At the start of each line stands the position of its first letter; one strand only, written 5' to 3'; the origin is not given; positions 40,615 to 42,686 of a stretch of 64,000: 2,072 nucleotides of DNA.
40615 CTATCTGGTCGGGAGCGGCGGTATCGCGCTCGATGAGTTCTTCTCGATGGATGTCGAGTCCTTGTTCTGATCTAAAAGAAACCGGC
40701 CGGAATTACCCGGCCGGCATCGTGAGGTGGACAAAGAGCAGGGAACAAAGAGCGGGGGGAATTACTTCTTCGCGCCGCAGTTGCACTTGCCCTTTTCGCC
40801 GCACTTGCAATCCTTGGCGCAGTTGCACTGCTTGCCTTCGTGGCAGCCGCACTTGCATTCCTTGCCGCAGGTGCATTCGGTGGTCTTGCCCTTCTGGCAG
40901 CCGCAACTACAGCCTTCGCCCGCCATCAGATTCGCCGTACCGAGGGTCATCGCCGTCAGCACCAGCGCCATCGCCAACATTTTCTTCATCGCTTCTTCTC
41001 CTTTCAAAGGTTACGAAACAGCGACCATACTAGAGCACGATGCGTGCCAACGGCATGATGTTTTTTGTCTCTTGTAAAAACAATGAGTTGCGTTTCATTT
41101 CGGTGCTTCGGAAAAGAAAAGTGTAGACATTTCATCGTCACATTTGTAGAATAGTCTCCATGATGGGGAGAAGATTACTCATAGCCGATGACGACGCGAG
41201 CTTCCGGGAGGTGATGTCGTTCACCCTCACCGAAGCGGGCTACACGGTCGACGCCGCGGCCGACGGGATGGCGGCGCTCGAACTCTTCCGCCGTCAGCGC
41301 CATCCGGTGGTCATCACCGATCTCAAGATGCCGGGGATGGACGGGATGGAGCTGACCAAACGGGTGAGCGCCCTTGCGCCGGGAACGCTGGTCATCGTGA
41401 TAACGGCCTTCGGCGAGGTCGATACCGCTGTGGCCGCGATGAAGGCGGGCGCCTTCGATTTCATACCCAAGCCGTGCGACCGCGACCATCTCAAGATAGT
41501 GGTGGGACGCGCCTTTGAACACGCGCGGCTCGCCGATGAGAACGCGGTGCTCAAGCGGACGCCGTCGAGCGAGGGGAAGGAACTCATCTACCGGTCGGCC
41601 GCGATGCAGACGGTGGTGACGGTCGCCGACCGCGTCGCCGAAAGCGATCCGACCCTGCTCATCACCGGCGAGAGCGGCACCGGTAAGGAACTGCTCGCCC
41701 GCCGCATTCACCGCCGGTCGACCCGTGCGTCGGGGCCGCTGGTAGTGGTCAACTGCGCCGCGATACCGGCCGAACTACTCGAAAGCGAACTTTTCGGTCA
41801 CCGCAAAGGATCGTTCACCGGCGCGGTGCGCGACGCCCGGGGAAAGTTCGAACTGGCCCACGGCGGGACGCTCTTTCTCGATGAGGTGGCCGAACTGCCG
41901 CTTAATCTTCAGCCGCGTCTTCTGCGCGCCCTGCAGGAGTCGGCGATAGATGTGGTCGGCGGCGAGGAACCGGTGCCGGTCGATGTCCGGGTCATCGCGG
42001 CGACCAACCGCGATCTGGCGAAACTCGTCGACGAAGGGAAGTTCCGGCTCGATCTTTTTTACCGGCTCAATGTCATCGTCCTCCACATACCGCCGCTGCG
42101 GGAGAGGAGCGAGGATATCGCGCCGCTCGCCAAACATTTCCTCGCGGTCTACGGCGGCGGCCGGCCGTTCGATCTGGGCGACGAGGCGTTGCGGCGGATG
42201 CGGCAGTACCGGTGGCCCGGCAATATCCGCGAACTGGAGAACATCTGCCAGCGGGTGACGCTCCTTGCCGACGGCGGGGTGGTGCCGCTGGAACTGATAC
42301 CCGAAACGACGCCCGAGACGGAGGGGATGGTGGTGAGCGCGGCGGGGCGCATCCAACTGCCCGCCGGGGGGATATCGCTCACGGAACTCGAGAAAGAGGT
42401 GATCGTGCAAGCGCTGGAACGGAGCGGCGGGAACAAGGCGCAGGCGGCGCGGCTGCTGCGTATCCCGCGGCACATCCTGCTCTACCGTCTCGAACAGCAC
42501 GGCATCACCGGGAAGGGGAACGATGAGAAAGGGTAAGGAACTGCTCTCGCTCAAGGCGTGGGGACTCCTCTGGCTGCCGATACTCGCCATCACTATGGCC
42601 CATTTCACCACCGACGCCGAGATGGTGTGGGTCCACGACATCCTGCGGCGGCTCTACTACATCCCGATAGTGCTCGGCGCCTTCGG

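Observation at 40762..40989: Secreted bacterial metallothionein-like peptide: 14 Cys in about 52 residues, no aromatics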

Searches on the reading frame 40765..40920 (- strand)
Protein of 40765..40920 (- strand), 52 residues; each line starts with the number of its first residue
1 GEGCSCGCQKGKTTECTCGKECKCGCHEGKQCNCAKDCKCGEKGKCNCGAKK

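Call 48: search_protein_families(library=pfam, proteins=[window:40765-40920:-], max_evalue=10)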
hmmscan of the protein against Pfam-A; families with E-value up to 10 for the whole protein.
seq(52 aa): 1 family
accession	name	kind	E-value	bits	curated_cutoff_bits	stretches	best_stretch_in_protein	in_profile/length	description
PF02067.21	Metallothio_5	-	2.1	9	25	2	2-35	8-40/41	Metallothionein family 5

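Call 49: search_solved_structures(query=window:40765-40920:-, max_evalue=10, show_alignments=3)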
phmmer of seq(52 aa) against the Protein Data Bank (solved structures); distinct sequences matched with E-value up to 10: 2.
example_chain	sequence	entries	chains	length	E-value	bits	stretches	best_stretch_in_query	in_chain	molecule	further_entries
1c1z_A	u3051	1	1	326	8.6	10.3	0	24-46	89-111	BETA2-GLYCOPROTEIN-I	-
6v09_A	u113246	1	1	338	9.3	10.2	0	24-46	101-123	Beta-2-glycoprotein 1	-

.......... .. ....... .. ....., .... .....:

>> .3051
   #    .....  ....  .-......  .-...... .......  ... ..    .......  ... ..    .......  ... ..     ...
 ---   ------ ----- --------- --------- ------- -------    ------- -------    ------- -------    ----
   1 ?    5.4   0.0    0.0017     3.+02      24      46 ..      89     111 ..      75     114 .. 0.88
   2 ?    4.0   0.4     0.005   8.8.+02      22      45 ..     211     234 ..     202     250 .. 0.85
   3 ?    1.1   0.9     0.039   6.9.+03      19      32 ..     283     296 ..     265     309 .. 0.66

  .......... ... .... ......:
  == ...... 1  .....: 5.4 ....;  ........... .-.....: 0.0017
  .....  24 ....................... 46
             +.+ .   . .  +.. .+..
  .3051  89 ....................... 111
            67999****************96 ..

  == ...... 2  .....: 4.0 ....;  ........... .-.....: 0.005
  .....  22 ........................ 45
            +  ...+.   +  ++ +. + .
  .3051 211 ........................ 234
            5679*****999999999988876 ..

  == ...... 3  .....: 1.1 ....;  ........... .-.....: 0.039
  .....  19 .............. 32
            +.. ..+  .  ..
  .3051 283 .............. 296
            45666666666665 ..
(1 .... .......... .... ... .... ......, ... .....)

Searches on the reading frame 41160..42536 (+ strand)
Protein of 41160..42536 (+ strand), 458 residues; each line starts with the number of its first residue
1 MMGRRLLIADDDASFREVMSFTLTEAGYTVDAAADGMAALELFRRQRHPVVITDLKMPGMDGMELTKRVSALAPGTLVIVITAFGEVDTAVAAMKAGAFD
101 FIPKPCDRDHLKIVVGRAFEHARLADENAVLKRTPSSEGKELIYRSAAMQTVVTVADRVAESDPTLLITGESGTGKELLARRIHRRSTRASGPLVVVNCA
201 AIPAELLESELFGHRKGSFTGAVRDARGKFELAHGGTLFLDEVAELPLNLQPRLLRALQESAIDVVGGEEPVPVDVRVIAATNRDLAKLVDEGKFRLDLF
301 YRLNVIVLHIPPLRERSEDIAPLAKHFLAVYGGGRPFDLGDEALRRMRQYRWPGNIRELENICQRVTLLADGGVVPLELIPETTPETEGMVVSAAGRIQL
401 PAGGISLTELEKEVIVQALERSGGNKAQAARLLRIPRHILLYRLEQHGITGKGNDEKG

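Call 3: search_protein_families(library=pfam, proteins=[window:41160-42536:+], max_evalue=1)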
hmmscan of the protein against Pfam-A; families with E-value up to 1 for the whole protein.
window:41160-42536:+ (458 aa): 16 families
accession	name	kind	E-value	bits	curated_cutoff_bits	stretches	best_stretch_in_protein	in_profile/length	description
PF00158.32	Sigma54_activat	-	1e-68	230.7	20.2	1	143-308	2-167/168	Sigma-54 interaction domain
PF00072.30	Response_reg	-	9.8e-30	103.4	30.2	1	7-112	2-107/111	Response regulator receiver domain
PF14532.12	Sigma54_activ_2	-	1.5e-20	74.3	25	1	145-313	3-138/138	Sigma-54 interaction domain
PF25601.1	AAA_lid_14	-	1.3e-19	70.2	27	1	314-386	1-76/87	AAA+ ATPase lid domain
PF02954.25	HTH_8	-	5.6e-13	48.8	22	1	407-446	2-41/42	Bacterial regulatory protein, Fis family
PF07728.20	AAA_5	-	3.4e-10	40.5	22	1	166-284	2-123/139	AAA domain (dynein-related subfamily)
PF01078.27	Mg_chelatase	-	1.7e-06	28.1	20.3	1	222-283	94-157/207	Magnesium chelatase, subunit ChlI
PF13191.12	AAA_16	-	3.6e-06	28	32.6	1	141-260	1-122/167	AAA ATPase domain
PF00004.35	AAA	-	0.00046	21.1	21.2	1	166-292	1-116/131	ATPase family associated with various cellular activities (AAA)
PF13401.12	AAA_22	-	0.019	15.7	27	1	164-200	6-42/130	AAA domain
PF13245.12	AAA_19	-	0.026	15.1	25.1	1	162-267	10-124/134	AAA domain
PF07726.17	AAA_3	-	0.038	14.3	27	1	166-283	2-111/131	ATPase family associated with various cellular activities (AAA)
PF23198.2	PDE8A_N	-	0.044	14.1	29.6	1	8-81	15-89/147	PDE8A-like, N-terminal domain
PF13556.12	HTH_30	-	0.13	12.6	27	1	419-446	8-35/59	PucR C-terminal helix-turn-helix domain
PF25201.1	nSTAND6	-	0.22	12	27.7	1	161-200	16-55/148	Novel STAND NTPase 6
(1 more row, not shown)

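Call 4: search_protein_families(library=ncbifam, proteins=[window:41160-42536:+], max_evalue=1)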
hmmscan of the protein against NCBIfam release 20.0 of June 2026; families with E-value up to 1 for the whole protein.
window:41160-42536:+ (458 aa): 126 families (the best 25 are shown)
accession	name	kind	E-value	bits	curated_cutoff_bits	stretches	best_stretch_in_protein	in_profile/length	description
NF008469.0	PRK11361.1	equivalog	6.7e-135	450.4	714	1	4-450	5-457/461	acetoacetate metabolism transcriptional regulator AtoC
TIGR01818.1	ntrC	equivalog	1.8e-133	445.7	558.6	1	7-435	2-451/463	nitrogen regulation protein NR(I)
TIGR02915.1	PEP_resp_reg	equivalog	4.7e-122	408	502.6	1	6-449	1-444/445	PEP-CTERM-box response regulator transcription factor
NF007689.0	PRK10365.1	equivalog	2.5e-110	369.3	760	1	6-444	8-439/441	sigma-54-dependent response regulator transcription factor ZraR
NF008176.1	PRK10923.1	equivalog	1.4e-109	366.8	620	1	6-448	6-467/469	nitrogen regulation protein NR(I)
NF041946.1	LuxO_transreg_Vib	equivalog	2.4e-107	359.6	800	1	11-435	4-448/463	quorum-sensing sigma-54 dependent transcriptional regulator LuxO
NF051870.1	NAssimRespRegNtrX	equivalog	2.2e-105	353.1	600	1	6-448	4-451/452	nitrogen assimilation response regulator NtrX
NF050807.1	TransRegFlbDCaul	equivalog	1.6e-104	350.3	750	1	28-447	25-438/454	sigma-54-dependent transcriptional regulator FlbD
TIGR01817.1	nifA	equivalog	4.5e-104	349.1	528.85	2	122-375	178-433/534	nif-specific transcriptional activator NifA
NF011695.0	PRK15115.1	equivalog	2.4e-102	343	763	1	5-437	8-426/445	two-component system response regulator GlrR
NF041552.1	TF_PrdR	equivalog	2.7e-102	343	795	1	132-447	259-576/577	sigma-54 dependent transcriptional regulator PrdR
NF003451.0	PRK05022.1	equivalog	2.2e-96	323.6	476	1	127-438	177-499/512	nitric oxide reductase transcriptional regulator NorR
NF038308.1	RNA_repair_RtcR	equivalog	6.4e-93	312.4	650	1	70-438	110-502/530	RNA repair transcriptional activator RtcR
NF049963.1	RespRegFlgRCampy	domain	3.9e-90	302.8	750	1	6-440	3-420/429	fla regulon two-component system response regulator FlgR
TIGR02329.1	propionate_PrpR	equivalog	3.7e-85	286.5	499.2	1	137-445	209-525/526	propionate catabolism operon regulatory protein PrpR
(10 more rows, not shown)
